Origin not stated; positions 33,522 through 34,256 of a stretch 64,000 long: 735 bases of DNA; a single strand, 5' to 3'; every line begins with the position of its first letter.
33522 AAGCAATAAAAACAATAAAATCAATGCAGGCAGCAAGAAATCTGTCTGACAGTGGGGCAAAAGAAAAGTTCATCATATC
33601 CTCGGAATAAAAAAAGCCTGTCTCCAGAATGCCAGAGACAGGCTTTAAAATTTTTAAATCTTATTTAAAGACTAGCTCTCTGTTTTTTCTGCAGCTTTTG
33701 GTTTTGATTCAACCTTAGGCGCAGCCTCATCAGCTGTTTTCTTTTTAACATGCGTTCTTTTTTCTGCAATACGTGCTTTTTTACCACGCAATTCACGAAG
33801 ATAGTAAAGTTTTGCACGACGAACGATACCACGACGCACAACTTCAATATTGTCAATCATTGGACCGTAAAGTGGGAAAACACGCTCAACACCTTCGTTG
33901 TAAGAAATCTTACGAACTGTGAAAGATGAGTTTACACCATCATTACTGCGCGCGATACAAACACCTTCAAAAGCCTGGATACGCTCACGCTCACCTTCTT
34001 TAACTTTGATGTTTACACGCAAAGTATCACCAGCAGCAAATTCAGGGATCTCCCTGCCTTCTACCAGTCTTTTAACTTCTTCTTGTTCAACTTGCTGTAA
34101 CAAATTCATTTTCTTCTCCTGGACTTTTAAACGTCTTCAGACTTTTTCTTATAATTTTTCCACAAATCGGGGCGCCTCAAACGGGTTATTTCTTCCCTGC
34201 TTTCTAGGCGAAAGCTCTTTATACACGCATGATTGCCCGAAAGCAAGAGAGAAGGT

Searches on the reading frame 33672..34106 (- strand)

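Call 51: search_protein_families(library=pfam, proteins=[window:33672-34106:-], max_evalue=0.0001)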
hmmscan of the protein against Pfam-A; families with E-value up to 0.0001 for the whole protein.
window:33672-34106:- (144 aa): 1 family
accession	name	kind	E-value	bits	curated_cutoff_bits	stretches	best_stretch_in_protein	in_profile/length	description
PF01245.26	Ribosomal_L19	-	5.5e-47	158.8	22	1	2-116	2-111/111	Ribosomal protein L19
